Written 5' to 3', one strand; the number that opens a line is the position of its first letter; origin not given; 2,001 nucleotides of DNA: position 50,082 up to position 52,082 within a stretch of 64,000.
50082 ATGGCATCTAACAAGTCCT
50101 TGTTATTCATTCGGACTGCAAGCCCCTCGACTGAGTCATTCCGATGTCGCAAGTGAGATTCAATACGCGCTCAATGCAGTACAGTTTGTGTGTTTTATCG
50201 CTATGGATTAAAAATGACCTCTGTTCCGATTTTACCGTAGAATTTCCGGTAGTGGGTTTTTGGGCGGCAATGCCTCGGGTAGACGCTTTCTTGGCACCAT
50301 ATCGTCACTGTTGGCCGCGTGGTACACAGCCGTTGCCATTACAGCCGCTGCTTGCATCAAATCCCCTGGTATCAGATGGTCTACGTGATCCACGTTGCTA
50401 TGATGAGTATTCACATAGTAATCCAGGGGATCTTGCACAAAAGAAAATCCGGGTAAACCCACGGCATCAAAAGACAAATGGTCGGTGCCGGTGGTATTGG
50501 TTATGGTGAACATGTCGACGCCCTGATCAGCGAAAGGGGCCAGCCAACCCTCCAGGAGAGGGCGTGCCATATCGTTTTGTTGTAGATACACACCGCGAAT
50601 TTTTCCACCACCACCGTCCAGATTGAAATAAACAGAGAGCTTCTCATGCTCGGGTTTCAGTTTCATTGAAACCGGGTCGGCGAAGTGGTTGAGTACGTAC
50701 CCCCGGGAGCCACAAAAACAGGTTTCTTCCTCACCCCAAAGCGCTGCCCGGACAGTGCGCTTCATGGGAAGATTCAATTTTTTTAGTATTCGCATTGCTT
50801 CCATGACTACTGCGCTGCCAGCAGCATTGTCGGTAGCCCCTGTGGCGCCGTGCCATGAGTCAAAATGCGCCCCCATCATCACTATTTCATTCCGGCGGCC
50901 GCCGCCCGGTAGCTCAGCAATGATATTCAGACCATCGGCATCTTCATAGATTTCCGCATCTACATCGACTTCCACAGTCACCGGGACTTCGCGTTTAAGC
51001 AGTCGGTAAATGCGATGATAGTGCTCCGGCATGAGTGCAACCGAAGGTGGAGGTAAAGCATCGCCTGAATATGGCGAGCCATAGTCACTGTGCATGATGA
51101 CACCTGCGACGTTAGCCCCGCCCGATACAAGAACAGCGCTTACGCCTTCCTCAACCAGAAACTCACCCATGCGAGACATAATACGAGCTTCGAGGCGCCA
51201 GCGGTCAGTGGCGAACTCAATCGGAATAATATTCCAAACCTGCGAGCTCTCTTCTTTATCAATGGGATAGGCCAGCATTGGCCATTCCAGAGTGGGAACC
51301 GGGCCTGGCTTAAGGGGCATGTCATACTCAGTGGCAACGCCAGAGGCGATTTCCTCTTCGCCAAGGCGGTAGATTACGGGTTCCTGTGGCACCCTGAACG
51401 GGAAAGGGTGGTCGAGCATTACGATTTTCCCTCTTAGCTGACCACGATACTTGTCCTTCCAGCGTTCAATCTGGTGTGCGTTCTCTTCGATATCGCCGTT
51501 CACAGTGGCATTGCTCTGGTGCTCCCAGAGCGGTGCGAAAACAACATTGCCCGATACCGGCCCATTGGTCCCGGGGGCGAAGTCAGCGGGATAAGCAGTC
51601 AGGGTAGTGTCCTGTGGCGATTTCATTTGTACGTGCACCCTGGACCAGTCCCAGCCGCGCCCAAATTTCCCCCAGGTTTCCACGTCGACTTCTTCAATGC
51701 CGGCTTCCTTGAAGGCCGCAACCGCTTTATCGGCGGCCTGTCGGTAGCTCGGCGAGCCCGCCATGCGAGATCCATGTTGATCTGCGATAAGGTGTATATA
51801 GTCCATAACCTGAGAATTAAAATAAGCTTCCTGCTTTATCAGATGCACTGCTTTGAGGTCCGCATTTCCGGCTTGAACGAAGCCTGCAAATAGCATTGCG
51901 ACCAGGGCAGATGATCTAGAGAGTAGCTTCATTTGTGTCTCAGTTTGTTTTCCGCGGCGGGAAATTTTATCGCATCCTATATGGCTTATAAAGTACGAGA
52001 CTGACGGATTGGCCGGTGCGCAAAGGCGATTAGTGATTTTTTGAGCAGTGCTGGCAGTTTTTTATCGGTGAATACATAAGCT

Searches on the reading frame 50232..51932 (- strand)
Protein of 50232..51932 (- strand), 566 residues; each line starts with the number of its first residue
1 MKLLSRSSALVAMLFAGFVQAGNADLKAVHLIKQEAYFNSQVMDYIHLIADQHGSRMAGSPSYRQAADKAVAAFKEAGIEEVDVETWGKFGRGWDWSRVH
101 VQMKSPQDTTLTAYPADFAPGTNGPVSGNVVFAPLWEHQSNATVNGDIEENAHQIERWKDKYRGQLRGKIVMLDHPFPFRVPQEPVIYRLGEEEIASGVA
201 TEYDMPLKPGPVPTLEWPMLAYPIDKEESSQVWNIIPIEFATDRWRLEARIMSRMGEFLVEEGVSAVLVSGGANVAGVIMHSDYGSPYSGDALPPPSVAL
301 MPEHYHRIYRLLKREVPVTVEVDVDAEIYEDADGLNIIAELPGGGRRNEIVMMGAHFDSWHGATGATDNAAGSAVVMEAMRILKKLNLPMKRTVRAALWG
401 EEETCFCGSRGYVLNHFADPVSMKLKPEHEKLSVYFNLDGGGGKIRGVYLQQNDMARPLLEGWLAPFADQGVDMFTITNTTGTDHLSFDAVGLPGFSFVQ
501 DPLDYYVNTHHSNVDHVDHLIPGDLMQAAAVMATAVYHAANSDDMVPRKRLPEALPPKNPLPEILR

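Call 22: search_protein_families(library=pfam, proteins=[window:50232-51932:-], max_evalue=0.001)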
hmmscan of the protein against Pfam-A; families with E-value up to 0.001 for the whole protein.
window:50232-51932:- (566 aa): 2 families
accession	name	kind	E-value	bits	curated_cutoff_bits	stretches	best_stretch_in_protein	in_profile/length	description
PF04389.22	Peptidase_M28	-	2.2e-32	112.8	21.3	1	336-534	1-191/193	Peptidase family M28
PF01546.33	Peptidase_M20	-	1.9e-05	25.1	24.6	1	363-424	30-82/206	Peptidase family M20/M25/M40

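Call 69: list_cluster_members(proteins=[P0026, P0015, window:50232-51929:-, window:42908-44629:-, window:39579-40805:+])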
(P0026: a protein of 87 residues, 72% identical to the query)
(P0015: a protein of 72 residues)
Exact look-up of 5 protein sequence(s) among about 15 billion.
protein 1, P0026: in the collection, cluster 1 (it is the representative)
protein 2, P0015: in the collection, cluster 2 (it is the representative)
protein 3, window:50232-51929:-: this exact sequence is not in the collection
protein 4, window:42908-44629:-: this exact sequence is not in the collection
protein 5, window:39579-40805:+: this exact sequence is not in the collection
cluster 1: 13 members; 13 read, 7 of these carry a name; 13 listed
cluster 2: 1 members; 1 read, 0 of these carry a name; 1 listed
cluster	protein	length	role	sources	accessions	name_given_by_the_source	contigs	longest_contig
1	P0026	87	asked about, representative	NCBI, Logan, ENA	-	-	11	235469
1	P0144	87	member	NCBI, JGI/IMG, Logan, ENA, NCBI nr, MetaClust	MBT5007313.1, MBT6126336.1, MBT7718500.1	MAG: carbon storage regulator CsrA [Halieaceae bacterium] | carbon storage regulator | carbon storage regulator CsrA [Halieaceae bacterium]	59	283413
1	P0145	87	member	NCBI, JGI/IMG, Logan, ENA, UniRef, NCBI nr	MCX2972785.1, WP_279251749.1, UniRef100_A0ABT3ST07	carbon storage regulator [Halieaceae bacterium IMCC8485] | carbon storage regulator | Translational regulator CsrA n=1 Tax=Candidatus Seongchinamella marina TaxID=2518990 ...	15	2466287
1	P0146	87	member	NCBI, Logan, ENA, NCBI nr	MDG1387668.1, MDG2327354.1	MAG: carbon storage regulator CsrA [Halioglobus sp.] | carbon storage regulator CsrA [Halioglobus sp.]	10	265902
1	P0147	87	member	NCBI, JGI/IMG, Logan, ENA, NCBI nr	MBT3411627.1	MAG: carbon storage regulator CsrA [Halieaceae bacterium] | carbon storage regulator | carbon storage regulator CsrA [Halieaceae bacterium]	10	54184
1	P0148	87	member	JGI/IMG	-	carbon storage regulator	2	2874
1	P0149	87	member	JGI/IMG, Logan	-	carbon storage regulator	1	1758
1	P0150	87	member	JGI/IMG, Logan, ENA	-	carbon storage regulator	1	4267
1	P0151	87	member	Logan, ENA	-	-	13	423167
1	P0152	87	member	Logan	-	-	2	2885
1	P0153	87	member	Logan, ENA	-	-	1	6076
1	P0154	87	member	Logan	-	-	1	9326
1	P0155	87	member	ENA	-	-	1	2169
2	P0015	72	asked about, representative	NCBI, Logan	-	-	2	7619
